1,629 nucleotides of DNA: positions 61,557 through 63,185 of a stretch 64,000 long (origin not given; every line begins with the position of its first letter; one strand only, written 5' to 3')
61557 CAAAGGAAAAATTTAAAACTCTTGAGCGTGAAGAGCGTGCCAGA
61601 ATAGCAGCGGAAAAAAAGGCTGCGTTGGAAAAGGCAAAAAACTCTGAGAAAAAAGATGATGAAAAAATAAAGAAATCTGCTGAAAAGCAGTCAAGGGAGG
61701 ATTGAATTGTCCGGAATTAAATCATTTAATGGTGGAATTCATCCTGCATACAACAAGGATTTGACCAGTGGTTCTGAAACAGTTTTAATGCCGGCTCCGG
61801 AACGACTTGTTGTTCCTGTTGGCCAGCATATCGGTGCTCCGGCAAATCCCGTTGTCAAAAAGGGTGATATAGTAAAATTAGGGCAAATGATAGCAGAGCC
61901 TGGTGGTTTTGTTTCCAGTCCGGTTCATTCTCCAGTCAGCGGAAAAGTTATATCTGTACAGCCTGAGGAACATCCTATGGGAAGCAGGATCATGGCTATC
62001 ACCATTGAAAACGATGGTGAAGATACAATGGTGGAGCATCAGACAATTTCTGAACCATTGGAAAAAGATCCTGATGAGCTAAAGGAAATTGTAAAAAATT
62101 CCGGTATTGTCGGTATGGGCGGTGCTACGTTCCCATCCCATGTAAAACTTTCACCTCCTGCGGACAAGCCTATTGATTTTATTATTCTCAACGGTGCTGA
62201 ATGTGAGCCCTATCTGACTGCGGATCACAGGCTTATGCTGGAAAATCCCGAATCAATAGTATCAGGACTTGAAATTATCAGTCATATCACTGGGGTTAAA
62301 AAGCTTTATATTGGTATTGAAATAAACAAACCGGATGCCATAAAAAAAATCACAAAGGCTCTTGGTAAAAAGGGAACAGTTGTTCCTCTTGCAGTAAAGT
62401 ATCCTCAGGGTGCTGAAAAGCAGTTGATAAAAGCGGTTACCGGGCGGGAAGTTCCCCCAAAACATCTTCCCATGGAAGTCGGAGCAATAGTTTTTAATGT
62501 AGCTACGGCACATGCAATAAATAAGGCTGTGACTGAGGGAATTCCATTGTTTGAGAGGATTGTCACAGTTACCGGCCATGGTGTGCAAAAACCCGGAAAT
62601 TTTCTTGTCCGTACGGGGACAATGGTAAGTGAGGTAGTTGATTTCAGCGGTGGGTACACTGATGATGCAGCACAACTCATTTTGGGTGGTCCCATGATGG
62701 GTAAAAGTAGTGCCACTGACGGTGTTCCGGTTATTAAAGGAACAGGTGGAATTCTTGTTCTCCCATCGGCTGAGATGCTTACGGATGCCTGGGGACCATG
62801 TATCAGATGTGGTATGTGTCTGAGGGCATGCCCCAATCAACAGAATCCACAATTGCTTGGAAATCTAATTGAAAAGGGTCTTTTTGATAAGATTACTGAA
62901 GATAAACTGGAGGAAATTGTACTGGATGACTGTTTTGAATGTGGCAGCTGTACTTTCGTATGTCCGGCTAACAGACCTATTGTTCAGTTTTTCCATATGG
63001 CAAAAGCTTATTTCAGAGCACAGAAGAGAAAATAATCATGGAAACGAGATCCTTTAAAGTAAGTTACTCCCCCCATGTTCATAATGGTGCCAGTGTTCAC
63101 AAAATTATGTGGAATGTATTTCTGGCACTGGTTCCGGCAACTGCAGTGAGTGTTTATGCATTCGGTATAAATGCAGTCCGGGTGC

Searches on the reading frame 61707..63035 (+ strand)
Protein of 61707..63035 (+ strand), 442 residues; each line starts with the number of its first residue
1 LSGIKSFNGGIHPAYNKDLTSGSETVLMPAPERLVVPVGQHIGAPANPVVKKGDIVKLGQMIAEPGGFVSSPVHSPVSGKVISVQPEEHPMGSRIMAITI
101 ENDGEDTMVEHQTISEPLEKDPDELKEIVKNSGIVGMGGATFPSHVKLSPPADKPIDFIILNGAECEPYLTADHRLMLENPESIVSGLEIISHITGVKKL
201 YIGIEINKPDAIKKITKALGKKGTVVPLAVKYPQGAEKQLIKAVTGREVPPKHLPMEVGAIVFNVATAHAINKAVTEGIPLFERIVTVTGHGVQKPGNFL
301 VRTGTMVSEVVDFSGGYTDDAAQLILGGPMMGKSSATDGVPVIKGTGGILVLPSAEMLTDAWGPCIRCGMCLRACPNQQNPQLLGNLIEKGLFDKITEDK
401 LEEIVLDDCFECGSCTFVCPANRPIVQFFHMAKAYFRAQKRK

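Call 8: search_protein_families(library=pfam, proteins=[window:61707-63035:+], max_evalue=0.001)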
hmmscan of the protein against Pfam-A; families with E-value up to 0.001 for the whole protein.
window:61707-63035:+ (442 aa): 14 families
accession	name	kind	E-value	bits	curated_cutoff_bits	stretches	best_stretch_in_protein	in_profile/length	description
PF01512.22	Complex1_51K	-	2.4e-52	177.3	31.2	1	129-272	1-149/150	Nuo51 FMN-binding domain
PF13375.12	RnfC_N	-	2.3e-34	117.9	25.6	1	6-105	2-101/101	RnfC Barrel sandwich hybrid domain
PF10531.15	SLBB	-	4.8e-15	55.6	27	1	285-332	1-53/55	SLBB domain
PF13183.11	Fer4_8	-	2e-08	35.1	27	1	364-422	4-67/68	4Fe-4S dicluster domain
PF13237.11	Fer4_10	-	6.3e-08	32.9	25.5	1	365-420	9-53/53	4Fe-4S dicluster domain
PF12838.12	Fer4_7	-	6.5e-08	33.4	27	1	365-422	2-51/52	4Fe-4S dicluster domain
PF13534.11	Fer4_17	-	1e-07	32.8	22.2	1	365-422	2-59/61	4Fe-4S dicluster domain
PF12797.12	Fer4_2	-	1.6e-07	31.3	24.5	1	404-421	5-22/22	4Fe-4S binding domain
PF13187.11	Fer4_9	-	3.1e-06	27.5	27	1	365-422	2-50/52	4Fe-4S dicluster domain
PF14697.11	Fer4_21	-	2.1e-05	25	35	1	365-421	8-53/59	4Fe-4S dicluster domain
PF00037.32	Fer4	-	2.5e-05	24.3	21.1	0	365-377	8-20/24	4Fe-4S binding domain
PF13484.11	Fer4_16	-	7.7e-05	23.8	30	1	365-422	2-66/66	4Fe-4S double cluster binding domain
PF12800.12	Fer4_4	-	0.00026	21.5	24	0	365-377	4-16/17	4Fe-4S binding domain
PF25160.1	LdpA_Fe-S-bd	-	0.00039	20.6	27.6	0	402-423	21-42/49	LdpA Fe-S cluster-binding domain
